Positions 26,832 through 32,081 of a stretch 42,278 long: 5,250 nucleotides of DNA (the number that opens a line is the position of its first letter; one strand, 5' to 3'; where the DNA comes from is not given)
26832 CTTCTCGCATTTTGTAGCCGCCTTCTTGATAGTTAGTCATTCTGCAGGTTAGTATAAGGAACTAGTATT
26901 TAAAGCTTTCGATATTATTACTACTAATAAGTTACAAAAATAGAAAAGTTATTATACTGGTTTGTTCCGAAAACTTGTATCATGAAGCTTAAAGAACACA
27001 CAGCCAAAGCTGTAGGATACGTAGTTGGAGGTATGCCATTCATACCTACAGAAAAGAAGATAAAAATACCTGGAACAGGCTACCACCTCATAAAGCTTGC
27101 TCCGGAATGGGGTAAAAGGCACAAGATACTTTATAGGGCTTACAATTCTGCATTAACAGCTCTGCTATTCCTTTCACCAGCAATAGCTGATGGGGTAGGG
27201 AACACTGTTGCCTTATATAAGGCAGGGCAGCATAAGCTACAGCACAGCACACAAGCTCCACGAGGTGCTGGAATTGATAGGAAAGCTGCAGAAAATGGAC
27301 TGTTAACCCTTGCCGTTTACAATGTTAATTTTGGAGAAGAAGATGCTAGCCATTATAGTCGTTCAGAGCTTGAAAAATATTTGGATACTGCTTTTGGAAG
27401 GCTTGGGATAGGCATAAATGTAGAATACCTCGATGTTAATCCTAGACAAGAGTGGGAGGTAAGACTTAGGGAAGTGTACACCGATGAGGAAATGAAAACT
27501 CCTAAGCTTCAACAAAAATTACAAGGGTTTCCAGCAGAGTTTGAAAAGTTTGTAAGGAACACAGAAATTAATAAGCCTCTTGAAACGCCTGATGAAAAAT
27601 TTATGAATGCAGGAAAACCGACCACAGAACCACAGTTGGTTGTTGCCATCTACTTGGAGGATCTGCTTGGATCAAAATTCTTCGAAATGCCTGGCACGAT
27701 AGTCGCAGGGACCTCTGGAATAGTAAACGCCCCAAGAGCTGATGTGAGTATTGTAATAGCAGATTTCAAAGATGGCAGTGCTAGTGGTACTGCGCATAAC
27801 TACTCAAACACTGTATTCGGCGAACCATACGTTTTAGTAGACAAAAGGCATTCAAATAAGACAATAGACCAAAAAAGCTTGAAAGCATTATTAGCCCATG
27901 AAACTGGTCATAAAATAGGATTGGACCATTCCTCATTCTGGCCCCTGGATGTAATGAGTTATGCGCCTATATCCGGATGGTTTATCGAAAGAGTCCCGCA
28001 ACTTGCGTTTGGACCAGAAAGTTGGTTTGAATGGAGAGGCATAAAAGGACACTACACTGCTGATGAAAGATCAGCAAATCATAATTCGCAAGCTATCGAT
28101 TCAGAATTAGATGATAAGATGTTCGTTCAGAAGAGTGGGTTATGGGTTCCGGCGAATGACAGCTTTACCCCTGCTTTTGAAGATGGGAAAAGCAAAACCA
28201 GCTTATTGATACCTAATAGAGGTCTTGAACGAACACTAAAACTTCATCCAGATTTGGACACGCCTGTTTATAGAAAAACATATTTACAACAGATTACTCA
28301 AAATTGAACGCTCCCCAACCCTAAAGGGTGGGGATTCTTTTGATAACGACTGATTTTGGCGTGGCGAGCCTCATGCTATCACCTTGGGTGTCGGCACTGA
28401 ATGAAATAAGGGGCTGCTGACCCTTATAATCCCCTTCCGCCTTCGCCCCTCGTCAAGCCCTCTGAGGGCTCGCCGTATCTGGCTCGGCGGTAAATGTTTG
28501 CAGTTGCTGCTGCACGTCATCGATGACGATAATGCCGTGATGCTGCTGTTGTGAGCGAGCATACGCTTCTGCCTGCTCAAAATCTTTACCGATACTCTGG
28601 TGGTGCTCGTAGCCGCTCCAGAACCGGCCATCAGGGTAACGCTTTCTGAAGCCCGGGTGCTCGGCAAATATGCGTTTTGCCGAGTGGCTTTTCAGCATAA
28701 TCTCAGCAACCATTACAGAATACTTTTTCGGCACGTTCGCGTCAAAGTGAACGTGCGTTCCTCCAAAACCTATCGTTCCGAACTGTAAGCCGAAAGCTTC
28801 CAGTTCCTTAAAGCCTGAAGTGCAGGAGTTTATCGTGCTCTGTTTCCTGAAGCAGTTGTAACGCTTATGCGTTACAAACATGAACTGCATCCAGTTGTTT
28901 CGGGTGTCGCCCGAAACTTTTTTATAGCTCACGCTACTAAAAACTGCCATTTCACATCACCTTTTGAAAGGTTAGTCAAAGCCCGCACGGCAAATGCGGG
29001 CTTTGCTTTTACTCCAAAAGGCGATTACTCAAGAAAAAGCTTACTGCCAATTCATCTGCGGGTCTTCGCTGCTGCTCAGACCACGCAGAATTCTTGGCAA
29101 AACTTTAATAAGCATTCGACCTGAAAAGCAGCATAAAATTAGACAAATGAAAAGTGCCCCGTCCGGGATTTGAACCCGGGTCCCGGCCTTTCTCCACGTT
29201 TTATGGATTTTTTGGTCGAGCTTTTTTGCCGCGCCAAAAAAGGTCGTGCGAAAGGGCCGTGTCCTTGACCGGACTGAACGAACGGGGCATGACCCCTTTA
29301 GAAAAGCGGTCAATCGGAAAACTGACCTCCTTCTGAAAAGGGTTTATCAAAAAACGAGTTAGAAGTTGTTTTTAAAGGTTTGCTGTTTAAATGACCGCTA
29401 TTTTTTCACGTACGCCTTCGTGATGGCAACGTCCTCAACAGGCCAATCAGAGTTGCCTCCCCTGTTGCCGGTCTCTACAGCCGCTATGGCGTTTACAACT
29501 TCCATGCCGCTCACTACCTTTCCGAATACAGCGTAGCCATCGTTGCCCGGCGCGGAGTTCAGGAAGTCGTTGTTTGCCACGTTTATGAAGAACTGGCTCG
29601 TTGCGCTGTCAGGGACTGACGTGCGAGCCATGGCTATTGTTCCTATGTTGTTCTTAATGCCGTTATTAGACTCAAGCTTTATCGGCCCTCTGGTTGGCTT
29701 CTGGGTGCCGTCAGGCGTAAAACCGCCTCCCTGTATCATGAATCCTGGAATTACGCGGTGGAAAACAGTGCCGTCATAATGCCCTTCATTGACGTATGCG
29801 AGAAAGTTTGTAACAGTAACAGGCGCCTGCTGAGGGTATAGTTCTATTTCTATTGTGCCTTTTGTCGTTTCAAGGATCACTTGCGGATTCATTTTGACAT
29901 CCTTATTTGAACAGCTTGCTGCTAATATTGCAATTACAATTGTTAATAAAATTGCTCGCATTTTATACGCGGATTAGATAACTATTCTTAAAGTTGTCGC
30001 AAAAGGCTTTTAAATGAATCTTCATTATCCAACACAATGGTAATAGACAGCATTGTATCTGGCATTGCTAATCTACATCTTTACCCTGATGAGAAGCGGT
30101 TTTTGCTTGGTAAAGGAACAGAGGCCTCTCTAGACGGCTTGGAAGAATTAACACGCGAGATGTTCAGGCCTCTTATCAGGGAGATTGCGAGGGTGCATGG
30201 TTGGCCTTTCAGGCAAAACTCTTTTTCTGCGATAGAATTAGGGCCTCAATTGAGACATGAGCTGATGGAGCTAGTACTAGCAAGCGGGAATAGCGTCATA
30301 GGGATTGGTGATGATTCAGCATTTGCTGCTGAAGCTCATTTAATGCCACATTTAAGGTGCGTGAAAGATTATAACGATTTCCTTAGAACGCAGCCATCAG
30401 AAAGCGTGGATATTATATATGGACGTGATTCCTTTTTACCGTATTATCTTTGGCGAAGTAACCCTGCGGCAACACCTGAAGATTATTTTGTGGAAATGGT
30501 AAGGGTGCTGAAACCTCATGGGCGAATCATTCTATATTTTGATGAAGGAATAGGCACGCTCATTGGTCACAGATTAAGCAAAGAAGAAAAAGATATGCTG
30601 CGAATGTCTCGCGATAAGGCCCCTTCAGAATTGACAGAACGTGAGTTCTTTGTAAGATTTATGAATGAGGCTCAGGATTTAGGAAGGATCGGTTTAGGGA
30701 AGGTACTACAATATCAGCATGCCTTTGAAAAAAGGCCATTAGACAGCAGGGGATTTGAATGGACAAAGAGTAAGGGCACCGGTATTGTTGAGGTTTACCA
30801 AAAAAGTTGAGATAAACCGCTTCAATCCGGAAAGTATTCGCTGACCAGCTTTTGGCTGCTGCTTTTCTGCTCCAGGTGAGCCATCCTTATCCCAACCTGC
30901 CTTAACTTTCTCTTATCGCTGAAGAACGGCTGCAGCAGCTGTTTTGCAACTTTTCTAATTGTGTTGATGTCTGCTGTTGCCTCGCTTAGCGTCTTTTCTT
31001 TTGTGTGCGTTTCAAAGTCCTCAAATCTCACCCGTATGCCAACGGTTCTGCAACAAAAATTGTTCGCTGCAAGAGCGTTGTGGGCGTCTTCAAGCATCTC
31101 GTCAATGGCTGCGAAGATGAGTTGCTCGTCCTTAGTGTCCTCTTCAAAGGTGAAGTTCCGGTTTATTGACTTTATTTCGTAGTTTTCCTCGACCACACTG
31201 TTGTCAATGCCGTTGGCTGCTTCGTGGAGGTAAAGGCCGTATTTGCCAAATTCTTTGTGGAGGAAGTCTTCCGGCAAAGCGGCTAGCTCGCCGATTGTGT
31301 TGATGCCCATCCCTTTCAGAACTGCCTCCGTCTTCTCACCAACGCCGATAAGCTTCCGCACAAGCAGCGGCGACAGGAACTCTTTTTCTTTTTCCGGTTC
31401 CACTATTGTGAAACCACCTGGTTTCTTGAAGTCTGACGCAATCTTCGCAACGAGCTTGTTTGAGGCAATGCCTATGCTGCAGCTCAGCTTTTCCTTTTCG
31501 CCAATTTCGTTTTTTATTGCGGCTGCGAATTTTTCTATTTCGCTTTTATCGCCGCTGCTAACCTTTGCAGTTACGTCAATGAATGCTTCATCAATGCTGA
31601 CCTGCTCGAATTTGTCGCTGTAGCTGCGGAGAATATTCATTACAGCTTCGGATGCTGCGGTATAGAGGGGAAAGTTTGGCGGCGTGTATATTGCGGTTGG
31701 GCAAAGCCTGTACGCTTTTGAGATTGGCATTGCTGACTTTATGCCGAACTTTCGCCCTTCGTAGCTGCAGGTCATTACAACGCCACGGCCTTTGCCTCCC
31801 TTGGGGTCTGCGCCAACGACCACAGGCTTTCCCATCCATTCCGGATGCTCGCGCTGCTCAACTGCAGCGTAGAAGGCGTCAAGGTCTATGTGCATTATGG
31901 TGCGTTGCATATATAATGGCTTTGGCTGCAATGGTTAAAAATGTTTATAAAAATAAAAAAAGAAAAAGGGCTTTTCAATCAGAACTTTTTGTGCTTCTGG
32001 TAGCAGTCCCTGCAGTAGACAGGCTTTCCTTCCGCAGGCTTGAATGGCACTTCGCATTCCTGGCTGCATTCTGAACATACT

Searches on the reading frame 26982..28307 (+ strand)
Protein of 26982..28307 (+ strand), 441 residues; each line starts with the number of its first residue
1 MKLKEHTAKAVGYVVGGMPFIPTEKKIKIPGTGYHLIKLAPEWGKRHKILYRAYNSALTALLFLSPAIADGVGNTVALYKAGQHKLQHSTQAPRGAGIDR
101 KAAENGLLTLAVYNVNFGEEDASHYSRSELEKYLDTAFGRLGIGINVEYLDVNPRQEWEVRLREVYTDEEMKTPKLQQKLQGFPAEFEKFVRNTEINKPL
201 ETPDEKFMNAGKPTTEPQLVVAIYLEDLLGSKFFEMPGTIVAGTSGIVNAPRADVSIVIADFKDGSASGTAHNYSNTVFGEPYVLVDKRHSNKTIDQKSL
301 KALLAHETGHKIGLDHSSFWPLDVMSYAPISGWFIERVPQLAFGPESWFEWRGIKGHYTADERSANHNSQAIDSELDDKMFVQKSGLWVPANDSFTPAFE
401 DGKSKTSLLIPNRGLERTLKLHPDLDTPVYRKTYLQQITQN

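Call 8: search_protein_families(library=pfam, proteins=[window:26982-28307:+], max_evalue=0.001)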
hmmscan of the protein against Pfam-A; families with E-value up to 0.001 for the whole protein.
window:26982-28307:+ (441 aa): 1 family
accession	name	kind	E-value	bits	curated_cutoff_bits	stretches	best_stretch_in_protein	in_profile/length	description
PF12388.14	Peptidase_M57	-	0.00098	19.3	21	0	251-320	83-153/212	Dual-action HEIGH metallo-peptidase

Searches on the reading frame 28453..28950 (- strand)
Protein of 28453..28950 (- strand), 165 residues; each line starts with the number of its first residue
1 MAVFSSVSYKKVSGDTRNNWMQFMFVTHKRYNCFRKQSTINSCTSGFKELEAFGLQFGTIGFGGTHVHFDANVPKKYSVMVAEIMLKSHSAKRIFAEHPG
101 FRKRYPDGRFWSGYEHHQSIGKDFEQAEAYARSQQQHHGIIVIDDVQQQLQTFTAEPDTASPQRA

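Call 93: search_protein_families(library=pfam, proteins=[window:28453-28950:-], max_evalue=0.001)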
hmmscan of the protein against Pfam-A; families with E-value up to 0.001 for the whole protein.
window:28453-28950:- (165 aa): 1 family
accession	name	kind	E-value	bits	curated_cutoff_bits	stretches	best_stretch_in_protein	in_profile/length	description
PF01797.21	Y1_Tnp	-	3.7e-08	34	23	1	20-131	6-118/121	Transposase IS200 like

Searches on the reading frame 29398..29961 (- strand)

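Call 93: search_protein_families(library=pfam, proteins=[window:29398-29961:-], max_evalue=0.001)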
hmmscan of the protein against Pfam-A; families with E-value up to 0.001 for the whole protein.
window:29398-29961:- (187 aa): 1 family
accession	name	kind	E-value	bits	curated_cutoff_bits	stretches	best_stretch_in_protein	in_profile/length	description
PF00160.26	Pro_isomerase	-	4.7e-50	170.4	21.7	1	28-184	2-158/159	Cyclophilin type peptidyl-prolyl cis-trans isomerase/CLD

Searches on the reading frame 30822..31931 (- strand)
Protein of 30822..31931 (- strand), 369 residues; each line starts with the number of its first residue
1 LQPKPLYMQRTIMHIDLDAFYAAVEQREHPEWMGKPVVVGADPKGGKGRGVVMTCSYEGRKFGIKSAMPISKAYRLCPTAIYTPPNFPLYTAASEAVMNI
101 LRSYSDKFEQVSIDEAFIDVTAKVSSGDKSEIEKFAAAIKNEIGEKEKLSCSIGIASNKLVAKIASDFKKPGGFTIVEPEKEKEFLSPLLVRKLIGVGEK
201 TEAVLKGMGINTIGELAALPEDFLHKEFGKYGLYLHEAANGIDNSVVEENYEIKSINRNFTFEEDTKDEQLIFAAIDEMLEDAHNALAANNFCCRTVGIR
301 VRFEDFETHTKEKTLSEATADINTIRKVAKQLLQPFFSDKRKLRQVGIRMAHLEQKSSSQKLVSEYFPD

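Call 70: search_protein_families(library=pfam, proteins=[window:30822-31931:-], max_evalue=0.001)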
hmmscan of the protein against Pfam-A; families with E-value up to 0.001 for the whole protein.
window:30822-31931:- (369 aa): 4 families
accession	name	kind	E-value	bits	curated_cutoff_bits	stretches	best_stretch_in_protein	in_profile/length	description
PF00817.25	IMS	-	1.7e-49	168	23.2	1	15-167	1-148/148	impB/mucB/samB family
PF11799.13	IMS_C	-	1e-20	74.6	20.7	1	254-360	2-106/109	impB/mucB/samB family C-terminal domain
PF21999.2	IMS_HHH_1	-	3.5e-08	34.2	27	1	194-243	3-53/53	DNA polymerase-iota, thumb domain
PF11798.14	IMS_HHH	-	9.6e-06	26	24.4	1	179-210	1-32/32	IMS family HHH motif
